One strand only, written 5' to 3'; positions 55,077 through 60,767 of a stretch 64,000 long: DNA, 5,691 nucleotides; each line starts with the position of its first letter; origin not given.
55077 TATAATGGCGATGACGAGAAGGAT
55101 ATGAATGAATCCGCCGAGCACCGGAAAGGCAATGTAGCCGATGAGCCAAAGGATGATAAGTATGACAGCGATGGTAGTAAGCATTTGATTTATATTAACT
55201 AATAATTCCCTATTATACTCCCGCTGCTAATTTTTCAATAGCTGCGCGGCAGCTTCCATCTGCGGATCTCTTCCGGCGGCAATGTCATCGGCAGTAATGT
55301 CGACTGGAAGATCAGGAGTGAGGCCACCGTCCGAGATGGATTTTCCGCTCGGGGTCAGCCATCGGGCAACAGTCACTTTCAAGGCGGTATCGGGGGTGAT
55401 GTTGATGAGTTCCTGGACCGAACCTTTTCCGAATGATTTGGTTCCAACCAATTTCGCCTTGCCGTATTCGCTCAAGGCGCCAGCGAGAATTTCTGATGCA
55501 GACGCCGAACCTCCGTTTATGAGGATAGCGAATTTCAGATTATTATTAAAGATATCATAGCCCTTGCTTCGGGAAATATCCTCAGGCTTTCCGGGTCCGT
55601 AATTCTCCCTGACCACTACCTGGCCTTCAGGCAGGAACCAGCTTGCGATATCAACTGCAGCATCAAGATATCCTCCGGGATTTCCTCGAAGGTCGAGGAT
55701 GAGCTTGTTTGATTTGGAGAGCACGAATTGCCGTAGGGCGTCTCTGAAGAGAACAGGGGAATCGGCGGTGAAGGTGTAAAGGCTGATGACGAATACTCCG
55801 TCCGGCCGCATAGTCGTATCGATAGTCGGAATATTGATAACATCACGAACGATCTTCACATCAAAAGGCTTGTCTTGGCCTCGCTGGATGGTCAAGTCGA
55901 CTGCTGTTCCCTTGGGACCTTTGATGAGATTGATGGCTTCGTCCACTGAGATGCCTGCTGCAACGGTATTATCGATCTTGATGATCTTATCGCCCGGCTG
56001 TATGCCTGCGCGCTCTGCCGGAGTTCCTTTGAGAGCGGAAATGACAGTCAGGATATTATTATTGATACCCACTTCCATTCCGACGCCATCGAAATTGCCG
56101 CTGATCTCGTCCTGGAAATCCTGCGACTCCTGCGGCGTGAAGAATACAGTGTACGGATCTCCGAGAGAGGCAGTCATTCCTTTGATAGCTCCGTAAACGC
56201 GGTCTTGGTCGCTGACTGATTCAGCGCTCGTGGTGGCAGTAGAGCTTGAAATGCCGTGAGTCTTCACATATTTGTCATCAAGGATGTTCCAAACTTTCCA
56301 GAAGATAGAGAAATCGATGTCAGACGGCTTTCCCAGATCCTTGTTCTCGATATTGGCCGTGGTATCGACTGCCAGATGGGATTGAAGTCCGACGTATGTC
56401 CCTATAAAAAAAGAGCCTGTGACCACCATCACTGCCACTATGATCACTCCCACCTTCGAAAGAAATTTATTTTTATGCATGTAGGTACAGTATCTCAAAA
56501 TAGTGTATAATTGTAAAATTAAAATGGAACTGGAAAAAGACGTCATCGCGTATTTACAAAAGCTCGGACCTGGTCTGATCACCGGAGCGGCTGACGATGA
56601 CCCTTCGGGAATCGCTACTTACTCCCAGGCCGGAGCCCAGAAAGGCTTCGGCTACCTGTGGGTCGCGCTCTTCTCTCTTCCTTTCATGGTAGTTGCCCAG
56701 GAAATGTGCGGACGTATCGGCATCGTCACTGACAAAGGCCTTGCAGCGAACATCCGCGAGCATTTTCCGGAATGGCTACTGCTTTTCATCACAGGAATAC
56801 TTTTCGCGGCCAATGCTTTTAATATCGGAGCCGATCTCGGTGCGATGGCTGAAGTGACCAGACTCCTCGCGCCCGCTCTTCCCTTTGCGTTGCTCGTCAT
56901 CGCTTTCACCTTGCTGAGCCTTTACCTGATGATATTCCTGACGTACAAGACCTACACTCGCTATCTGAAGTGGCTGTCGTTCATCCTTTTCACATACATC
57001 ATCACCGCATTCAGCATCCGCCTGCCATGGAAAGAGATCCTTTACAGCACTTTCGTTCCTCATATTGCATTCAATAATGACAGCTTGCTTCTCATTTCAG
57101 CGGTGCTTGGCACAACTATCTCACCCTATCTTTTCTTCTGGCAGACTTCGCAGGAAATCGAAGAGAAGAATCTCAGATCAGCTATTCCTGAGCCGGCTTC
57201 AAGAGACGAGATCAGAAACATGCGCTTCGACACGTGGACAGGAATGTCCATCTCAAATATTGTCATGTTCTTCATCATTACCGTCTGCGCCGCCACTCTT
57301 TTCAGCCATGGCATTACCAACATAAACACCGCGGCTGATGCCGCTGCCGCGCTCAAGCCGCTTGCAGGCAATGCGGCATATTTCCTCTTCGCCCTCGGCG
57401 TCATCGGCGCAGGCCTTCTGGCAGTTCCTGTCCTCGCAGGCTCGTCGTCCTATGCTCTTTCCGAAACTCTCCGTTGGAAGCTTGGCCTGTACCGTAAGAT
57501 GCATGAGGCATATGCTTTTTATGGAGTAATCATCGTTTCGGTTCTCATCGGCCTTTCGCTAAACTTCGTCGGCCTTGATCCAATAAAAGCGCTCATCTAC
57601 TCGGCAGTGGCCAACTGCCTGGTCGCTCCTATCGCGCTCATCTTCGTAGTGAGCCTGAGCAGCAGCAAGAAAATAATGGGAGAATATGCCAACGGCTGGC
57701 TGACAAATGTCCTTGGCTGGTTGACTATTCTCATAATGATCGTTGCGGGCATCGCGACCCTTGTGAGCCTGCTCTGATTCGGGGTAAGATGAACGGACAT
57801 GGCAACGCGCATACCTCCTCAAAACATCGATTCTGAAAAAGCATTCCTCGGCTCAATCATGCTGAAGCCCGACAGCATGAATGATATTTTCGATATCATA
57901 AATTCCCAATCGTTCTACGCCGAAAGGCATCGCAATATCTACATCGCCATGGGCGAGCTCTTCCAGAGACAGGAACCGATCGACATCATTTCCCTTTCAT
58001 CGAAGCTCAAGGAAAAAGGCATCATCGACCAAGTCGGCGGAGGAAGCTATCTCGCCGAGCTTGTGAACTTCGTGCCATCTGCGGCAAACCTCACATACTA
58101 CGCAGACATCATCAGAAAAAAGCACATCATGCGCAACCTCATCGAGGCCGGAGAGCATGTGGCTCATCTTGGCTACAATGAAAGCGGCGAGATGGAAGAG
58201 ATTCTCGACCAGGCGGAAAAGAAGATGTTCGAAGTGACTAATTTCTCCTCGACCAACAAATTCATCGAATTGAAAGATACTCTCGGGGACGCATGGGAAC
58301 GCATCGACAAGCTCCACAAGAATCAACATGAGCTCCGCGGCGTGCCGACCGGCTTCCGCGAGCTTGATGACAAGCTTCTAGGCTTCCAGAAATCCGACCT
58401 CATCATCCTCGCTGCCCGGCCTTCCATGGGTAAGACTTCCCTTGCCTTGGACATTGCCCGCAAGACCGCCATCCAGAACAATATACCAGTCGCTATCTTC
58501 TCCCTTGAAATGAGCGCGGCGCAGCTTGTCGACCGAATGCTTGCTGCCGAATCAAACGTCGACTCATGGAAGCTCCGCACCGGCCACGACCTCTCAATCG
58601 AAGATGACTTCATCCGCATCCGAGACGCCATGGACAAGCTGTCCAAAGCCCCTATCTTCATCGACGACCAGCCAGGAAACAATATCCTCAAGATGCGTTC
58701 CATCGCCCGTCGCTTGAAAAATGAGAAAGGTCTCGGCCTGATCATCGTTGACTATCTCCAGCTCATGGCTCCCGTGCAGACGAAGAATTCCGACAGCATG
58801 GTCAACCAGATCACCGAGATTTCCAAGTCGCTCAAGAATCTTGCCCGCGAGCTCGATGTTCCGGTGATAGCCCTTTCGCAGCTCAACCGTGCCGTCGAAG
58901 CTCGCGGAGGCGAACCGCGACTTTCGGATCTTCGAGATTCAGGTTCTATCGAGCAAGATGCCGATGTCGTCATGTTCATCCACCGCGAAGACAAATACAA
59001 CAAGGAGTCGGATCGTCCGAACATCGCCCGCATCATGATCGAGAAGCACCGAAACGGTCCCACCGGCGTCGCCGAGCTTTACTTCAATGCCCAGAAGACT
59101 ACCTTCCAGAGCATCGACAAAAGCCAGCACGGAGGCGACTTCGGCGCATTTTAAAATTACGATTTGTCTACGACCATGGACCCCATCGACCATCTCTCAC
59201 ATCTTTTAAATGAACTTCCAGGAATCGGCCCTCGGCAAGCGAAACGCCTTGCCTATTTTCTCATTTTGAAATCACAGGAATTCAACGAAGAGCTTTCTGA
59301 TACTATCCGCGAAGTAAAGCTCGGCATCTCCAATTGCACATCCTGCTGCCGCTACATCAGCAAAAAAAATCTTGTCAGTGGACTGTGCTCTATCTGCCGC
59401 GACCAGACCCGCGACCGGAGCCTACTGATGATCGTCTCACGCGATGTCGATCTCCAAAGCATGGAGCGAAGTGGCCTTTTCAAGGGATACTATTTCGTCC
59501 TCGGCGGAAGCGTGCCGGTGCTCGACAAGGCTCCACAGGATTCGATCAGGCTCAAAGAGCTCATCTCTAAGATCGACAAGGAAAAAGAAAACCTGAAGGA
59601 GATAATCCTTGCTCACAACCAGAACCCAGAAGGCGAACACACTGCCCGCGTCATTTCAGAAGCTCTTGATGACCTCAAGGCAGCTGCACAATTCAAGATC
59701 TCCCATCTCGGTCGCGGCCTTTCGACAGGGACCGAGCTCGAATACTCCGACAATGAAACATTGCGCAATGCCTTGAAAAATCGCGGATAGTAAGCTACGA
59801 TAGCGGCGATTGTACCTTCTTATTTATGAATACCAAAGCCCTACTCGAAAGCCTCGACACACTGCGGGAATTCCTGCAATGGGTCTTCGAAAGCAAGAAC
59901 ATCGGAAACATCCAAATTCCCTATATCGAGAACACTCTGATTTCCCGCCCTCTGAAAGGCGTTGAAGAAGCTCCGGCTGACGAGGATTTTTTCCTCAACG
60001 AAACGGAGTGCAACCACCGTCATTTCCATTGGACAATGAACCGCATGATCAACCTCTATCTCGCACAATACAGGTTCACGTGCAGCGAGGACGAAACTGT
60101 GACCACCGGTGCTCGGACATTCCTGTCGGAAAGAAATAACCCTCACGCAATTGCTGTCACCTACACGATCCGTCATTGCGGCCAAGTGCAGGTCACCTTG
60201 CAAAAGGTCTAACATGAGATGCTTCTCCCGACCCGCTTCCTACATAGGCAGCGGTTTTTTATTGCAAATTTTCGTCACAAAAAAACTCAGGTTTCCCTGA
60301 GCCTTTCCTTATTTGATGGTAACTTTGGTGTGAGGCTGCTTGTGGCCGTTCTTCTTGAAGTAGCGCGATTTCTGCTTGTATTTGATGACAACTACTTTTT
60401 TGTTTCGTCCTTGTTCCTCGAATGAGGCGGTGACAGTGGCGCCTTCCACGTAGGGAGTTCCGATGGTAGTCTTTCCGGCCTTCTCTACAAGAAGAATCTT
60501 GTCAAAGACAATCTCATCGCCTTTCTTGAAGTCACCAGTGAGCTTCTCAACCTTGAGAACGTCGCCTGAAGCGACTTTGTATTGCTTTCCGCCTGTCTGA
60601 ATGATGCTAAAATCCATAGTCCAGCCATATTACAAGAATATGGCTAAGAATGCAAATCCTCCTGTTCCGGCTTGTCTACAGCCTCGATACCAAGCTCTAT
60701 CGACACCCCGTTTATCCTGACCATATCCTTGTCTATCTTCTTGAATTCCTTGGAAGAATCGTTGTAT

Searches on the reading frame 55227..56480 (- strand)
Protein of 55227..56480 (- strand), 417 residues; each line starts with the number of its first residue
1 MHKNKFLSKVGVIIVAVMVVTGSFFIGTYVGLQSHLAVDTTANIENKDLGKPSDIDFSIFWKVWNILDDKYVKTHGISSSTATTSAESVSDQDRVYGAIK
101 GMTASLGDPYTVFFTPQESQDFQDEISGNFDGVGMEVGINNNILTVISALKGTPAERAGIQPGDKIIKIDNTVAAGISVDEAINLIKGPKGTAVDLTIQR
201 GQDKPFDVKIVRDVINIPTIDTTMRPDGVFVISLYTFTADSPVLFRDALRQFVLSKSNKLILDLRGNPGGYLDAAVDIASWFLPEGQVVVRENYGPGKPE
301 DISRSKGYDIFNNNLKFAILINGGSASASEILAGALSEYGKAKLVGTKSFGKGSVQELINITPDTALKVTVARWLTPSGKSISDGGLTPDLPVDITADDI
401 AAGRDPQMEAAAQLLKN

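Call 48: search_protein_families(library=pfam, proteins=[window:55227-56480:-])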
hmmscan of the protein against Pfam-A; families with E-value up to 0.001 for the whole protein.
window:55227-56480:- (417 aa): 5 families
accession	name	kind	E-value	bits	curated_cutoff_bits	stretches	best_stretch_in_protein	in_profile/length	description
PF03572.23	Peptidase_S41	-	3.1e-43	147.6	24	1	231-393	4-165/165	Peptidase family S41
PF17820.7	PDZ_6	-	4.2e-13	49.3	27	1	147-200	3-54/54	PDZ domain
PF00595.29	PDZ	-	7.9e-12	45.8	23.2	1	127-199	8-81/81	PDZ domain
PF13180.12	PDZ_2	-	2.3e-07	31.4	27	1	134-203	4-72/80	PDZ domain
PF22694.1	CtpB_N-like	-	6.4e-06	27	27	1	84-114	51-81/85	Activating protease CtpB N-terminal domain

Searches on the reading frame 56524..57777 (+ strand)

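Call 72: search_protein_families(library=pfam, proteins=[window:56524-57777:+])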
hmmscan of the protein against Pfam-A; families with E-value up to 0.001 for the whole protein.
window:56524-57777:+ (417 aa): 1 family
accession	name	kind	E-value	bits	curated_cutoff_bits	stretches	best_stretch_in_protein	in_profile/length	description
PF01566.24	Nramp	-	2e-89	300.6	29.8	1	30-391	1-356/357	Natural resistance-associated macrophage protein-like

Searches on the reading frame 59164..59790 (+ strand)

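Call 48: search_protein_families(library=pfam, proteins=[window:59164-59790:+])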
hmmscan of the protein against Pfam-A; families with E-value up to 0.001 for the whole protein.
window:59164-59790:+ (208 aa): 4 families
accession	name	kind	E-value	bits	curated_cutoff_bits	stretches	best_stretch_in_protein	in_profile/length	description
PF13662.12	Toprim_4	-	5.8e-11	42.9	25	1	87-181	2-83/85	Toprim domain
PF21176.3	RecR_HhH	-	1.4e-08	34.9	27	1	9-51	2-44/45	RecR, helix-hairpin-helix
PF01751.28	Toprim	-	6.9e-07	29.8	23.1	1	88-176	2-88/96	Toprim domain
PF21175.2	RecR_C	-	2.6e-05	24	22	1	185-207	1-23/24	RecR, C-terminal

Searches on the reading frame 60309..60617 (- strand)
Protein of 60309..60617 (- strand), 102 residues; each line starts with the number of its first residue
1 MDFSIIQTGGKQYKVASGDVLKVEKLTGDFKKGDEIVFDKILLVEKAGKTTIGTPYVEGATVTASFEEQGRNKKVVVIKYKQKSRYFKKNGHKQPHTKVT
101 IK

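Call 72: search_protein_families(library=pfam, proteins=[window:60309-60617:-])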
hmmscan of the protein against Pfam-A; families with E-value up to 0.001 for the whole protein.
window:60309-60617:- (102 aa): 1 family
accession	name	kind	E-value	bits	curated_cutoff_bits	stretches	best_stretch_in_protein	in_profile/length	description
PF00829.26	Ribosomal_L21p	-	1.5e-33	115.5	27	1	3-102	2-97/99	Ribosomal prokaryotic L21 protein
